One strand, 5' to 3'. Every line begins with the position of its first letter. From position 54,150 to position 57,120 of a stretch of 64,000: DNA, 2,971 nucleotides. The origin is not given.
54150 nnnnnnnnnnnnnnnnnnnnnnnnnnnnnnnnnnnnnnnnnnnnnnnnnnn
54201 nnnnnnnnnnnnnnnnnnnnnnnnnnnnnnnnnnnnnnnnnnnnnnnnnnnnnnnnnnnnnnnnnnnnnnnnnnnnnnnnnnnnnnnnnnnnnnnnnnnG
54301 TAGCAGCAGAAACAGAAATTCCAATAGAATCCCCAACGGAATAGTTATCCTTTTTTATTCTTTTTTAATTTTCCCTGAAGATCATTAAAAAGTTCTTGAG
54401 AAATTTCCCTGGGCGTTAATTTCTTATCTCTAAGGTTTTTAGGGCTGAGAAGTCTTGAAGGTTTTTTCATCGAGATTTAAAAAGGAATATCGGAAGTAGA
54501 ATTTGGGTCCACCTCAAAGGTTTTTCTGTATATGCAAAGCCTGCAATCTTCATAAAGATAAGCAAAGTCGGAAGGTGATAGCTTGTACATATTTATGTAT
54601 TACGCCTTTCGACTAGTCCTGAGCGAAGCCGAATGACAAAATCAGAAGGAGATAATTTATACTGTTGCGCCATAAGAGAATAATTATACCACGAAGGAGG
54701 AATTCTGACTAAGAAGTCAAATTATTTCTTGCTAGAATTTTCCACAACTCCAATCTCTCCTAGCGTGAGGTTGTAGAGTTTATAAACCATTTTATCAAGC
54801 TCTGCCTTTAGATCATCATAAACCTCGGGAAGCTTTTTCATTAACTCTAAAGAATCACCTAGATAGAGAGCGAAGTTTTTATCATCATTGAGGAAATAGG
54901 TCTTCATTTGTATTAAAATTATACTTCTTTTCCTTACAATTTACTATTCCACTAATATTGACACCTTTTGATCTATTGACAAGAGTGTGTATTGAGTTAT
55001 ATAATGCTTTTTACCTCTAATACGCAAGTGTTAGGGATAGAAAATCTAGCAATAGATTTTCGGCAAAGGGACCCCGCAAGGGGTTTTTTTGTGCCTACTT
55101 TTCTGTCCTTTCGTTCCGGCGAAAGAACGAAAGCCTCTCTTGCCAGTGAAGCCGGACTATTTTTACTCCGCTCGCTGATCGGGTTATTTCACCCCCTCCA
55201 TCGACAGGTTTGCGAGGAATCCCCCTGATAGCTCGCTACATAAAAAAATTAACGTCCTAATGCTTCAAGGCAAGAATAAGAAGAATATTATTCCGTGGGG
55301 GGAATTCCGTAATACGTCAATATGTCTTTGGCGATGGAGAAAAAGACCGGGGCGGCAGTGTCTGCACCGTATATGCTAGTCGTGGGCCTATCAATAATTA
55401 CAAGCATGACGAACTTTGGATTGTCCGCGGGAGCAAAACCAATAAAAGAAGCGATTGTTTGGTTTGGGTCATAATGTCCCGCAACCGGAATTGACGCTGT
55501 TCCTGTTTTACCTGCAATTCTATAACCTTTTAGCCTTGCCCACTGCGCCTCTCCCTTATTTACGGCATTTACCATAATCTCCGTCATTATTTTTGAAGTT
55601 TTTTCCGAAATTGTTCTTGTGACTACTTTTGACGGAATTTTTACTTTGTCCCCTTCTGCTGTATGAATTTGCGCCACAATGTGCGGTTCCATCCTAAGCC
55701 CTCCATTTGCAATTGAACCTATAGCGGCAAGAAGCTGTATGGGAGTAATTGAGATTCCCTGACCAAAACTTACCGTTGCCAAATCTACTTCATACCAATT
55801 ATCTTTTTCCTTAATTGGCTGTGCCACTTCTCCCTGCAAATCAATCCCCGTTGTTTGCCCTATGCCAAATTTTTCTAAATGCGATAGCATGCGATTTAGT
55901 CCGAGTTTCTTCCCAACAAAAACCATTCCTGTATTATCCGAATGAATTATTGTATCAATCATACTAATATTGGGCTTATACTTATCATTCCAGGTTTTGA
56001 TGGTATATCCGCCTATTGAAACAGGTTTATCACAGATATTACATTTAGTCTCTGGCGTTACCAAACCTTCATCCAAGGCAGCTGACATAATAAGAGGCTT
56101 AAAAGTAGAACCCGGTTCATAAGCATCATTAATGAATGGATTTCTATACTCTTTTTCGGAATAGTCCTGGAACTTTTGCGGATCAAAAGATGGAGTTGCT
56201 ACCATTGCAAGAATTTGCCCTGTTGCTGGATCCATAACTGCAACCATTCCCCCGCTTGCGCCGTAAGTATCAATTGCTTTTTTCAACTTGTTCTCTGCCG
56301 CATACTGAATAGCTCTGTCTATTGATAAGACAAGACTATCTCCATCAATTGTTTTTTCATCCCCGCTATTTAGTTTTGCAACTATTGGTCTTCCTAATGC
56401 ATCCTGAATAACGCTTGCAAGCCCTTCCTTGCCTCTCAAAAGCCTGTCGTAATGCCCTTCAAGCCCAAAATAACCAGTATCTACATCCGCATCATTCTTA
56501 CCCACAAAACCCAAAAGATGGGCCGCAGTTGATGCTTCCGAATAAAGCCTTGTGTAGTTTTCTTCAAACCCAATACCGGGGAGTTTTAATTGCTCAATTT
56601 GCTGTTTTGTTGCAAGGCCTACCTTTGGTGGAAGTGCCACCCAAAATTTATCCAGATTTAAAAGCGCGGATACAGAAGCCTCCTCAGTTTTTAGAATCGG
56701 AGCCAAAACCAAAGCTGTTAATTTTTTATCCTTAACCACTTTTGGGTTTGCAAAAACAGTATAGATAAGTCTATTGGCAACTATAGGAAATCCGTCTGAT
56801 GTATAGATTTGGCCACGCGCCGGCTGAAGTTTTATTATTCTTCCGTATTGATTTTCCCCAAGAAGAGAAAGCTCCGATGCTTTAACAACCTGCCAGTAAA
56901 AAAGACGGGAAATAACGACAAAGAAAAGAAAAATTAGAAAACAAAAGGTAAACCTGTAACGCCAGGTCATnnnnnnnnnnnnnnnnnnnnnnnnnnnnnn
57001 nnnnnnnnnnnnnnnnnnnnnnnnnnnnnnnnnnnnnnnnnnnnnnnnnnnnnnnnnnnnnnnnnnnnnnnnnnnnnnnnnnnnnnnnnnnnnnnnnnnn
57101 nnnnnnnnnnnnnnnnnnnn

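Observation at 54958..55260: Candidate small RNA with textbook promoter and terminator, followed by a GC-rich structured segment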

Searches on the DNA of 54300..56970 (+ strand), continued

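Call 42: search_with_rna_model(model_id=R1, sources=[L082, L083, L084, L085, L086, L087, L088], max_evalue=1, show_alignments=4)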
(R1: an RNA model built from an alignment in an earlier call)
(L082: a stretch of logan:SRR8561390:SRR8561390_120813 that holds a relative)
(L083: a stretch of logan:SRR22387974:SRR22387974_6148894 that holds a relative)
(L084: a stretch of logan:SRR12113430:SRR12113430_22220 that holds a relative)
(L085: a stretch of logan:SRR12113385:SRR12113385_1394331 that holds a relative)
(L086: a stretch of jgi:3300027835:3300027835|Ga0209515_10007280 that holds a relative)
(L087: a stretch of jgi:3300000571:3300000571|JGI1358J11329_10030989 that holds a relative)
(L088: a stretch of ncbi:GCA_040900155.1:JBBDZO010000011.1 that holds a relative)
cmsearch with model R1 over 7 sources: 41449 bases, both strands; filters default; matches with E-value up to 1: 5.
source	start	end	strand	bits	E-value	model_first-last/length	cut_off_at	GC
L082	4877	4961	-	112.8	5.2e-23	1-85/85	no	0.42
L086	4282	4367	-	93.1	1.1e-18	1-85/85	no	0.37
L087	2093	2178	-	93.1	1.1e-18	1-85/85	no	0.37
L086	4244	4315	+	20.1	0.0091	1-85/85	no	0.38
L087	2055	2126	+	20.1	0.0091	1-85/85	no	0.38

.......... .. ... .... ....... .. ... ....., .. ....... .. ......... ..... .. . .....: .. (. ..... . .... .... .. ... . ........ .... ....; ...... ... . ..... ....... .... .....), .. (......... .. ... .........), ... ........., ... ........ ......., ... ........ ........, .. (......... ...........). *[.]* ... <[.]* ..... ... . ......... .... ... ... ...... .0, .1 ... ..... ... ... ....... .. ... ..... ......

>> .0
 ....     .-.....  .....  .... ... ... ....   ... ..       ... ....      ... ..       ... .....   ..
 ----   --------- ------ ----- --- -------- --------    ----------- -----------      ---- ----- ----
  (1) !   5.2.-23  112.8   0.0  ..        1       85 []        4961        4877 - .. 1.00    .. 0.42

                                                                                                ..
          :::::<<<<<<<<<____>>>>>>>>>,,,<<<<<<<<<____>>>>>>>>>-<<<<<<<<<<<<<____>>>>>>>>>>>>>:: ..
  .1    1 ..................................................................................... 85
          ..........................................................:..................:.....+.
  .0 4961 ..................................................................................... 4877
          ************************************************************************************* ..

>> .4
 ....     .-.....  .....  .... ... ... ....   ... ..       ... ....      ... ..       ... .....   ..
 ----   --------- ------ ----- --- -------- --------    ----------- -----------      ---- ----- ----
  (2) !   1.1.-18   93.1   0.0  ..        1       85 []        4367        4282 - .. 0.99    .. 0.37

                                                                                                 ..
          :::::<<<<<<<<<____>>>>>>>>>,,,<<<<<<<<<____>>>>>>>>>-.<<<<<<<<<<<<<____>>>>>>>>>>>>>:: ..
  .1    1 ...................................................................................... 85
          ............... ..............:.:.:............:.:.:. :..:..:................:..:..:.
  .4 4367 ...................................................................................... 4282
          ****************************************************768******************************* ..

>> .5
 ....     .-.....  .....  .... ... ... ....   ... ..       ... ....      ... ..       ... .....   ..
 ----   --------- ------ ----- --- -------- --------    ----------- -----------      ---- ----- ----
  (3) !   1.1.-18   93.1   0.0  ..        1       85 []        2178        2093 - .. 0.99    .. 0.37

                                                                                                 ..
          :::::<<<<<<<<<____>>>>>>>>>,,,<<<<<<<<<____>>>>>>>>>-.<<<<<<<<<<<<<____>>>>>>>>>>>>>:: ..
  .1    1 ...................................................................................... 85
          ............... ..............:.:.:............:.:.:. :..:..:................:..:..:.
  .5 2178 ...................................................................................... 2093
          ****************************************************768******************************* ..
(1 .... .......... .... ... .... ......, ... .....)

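Call 47: search_with_rna_model(model_id=R1, sources=[L089, L090], max_evalue=1, show_alignments=4)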
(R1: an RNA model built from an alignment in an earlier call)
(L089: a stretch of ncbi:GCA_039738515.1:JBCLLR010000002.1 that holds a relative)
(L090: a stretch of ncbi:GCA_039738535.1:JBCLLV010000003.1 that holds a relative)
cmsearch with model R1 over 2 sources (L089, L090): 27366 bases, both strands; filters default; matches with E-value up to 1: 2.
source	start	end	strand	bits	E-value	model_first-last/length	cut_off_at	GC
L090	8985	9069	-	88.5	6.7e-18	1-85/85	no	0.41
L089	8951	9033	-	73.7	1.2e-14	1-85/85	no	0.39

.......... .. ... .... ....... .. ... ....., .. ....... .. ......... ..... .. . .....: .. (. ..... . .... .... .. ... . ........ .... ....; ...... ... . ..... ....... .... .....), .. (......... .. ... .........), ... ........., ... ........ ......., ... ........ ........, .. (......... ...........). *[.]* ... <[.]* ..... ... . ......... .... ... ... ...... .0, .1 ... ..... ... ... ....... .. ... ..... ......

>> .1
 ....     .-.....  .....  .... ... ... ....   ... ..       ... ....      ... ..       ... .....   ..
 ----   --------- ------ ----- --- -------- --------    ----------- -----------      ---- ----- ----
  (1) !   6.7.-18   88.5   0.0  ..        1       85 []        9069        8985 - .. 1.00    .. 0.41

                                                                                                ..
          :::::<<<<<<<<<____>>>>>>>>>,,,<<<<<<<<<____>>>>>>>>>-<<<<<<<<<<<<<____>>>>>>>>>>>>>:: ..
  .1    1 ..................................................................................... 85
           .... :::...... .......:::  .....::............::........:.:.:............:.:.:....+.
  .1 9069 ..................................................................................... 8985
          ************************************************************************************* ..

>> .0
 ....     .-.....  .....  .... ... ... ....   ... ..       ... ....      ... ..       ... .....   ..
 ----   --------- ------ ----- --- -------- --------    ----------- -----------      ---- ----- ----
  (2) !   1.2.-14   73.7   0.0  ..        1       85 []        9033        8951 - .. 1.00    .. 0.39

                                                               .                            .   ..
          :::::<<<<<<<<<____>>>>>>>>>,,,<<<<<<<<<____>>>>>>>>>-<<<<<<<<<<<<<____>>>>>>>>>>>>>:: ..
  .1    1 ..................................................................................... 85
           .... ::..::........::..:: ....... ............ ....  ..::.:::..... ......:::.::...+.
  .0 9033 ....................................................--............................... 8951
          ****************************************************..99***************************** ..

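Call 61: search_with_rna_model(model_id=R1, sources=[L091, L092, L093, L083, L084, L088], max_evalue=1, show_alignments=3)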
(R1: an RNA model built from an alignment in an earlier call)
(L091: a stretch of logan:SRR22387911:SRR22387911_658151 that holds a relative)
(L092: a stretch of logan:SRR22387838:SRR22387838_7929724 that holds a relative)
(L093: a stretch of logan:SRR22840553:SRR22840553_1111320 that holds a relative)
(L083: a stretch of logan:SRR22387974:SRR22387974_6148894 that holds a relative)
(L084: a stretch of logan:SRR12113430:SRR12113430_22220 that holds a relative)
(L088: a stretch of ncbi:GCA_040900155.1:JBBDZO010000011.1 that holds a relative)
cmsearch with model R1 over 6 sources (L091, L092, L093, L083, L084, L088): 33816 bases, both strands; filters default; matches with E-value up to 1: 1.
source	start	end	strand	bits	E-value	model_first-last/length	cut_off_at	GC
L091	2254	2271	-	12.2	0.4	33-50/85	no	0.22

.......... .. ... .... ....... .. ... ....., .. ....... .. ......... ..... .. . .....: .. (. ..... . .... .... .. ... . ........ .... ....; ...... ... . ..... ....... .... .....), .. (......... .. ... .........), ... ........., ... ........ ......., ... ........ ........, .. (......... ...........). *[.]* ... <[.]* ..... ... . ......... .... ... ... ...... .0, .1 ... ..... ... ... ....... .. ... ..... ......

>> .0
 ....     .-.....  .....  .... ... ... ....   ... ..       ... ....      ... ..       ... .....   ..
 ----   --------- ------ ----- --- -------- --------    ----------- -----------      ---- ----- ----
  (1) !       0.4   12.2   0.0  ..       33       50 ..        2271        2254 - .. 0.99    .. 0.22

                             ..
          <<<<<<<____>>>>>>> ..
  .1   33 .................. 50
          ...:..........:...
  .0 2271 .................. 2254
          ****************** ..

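Call 62: build_rna_model(alignment_id=A6, structure=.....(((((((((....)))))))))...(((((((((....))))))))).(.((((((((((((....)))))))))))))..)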
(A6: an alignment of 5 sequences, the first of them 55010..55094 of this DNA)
Model R2 built from alignment A6 (5 sequences, 86 columns); structure: as given.
model positions 85; base pairs 31; branch points 2; effective number of sequences 1.1; information 0.669 bits per position. Calibrated on 0.2 Mb of random sequence (short: E-values are rough).
structure used (alignment columns):
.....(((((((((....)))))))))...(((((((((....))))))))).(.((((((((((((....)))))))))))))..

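Call 63: search_with_rna_model(model_id=R2, sources=[window, L001, L002, L003, L004, L005, L006, L007, L008, L009, L010, L011, L012, L013, L014, L015, L016, L017, L018, L019, L020, L021, L022, L023, L024, L025, L026, L027, L028, L029, L030, L031, L032, L033, L034, L035, L036, L037, L038, L039, L040, L041, L042, L043, L044, L045, L046, L047, L048, L049, L050, L051, L052, L053, L054, L055, L056, L057, L058, L059, L060, L061, L062, L063, L064, L065, L066, L067, L068, L069, L070, L071, L072, L073, L074, L075, L076, L077, L078, L079, L083, L084, L085, L086, L088, L089, L090, L091, L092, L093], max_evalue=5, show_alignments=0)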
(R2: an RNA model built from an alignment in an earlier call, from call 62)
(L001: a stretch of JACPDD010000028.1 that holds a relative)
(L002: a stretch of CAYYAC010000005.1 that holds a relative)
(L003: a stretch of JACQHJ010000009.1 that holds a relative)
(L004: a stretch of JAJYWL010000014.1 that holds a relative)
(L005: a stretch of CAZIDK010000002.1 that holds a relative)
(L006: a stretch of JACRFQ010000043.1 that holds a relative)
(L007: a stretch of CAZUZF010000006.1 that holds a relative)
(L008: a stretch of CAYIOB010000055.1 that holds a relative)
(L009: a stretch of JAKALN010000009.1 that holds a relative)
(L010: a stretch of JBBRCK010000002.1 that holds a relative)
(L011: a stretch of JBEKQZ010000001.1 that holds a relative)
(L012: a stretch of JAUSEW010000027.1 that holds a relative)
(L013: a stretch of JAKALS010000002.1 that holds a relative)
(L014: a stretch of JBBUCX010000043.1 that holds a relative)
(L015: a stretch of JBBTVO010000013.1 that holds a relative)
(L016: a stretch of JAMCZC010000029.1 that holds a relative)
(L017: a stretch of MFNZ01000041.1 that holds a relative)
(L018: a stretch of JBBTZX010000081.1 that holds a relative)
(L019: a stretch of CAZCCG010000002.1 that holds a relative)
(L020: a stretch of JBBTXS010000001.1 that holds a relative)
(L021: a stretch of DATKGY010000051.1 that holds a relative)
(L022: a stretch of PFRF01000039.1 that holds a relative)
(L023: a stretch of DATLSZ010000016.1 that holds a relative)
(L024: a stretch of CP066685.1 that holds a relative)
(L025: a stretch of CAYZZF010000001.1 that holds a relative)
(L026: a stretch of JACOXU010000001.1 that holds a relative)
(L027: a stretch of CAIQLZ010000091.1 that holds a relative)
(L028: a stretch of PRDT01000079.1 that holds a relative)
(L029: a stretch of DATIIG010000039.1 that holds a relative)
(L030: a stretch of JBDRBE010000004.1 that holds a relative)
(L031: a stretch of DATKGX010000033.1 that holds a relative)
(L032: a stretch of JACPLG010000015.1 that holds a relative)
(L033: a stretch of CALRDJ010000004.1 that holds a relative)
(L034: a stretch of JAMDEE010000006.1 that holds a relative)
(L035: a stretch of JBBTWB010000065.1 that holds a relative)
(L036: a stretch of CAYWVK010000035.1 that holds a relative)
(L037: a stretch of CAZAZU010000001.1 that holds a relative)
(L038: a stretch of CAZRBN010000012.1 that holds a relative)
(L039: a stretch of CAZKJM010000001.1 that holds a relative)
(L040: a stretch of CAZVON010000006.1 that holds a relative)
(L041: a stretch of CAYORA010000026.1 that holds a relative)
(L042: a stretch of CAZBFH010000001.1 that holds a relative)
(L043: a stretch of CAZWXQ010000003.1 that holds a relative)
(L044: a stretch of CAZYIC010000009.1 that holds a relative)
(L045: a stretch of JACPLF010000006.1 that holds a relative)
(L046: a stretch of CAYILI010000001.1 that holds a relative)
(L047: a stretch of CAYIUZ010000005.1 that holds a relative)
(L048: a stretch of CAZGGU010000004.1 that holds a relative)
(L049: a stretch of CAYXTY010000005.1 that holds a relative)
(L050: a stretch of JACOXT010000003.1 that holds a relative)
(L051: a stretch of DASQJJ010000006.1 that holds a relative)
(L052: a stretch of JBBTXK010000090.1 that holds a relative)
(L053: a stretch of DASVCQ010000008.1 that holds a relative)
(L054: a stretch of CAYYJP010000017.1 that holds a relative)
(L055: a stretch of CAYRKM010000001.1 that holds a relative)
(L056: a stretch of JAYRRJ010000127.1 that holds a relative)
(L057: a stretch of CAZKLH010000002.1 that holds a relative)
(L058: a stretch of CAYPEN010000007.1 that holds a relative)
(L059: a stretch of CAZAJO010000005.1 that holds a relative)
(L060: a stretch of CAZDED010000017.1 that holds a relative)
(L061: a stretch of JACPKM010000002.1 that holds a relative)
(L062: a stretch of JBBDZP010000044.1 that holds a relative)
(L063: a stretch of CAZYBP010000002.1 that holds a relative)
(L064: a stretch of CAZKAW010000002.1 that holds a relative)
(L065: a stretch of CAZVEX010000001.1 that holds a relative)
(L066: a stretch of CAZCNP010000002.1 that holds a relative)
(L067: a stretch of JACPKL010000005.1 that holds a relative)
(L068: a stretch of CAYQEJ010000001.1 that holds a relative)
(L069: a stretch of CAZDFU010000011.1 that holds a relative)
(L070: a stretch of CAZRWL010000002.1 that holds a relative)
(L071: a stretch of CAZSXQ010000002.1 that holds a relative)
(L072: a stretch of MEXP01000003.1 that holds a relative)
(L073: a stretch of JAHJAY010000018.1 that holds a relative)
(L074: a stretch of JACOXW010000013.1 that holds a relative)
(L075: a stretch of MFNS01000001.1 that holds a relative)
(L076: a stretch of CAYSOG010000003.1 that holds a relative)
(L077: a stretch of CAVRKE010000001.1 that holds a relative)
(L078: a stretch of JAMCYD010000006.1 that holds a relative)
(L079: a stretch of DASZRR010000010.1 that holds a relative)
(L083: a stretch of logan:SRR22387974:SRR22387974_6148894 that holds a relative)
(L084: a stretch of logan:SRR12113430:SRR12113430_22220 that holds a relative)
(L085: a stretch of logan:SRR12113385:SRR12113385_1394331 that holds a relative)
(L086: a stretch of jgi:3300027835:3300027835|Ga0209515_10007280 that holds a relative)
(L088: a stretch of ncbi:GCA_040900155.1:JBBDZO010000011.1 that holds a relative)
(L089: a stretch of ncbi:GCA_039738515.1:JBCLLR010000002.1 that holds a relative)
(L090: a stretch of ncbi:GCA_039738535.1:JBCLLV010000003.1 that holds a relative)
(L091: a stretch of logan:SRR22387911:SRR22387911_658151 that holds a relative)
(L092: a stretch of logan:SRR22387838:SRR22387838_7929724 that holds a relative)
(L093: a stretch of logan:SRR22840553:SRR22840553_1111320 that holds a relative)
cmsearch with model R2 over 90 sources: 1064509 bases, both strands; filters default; matches with E-value up to 5: 7.
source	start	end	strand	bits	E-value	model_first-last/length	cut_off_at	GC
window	55010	55094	+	106.2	1.5e-17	1-85/85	no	0.42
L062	4985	5069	-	105.8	1.9e-17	1-85/85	no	0.39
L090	8985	9069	-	102.6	7.6e-17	1-85/85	no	0.41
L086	4282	4367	-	98.7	4.3e-16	1-85/85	no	0.37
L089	8951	9033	-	92.8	6e-15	1-85/85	no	0.39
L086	4244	4315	+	19.6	0.83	1-85/85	no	0.38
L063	5085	5106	+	15.8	4.4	58-79/85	no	0.5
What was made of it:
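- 55013..55092 (+): Predicted sRNA transcript, about 80 nt. The start at A55013 is inferred from its distance to the -10 box; the 3' end lies in the U-tract. Model R2 scores 93-106 bits (call 63).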
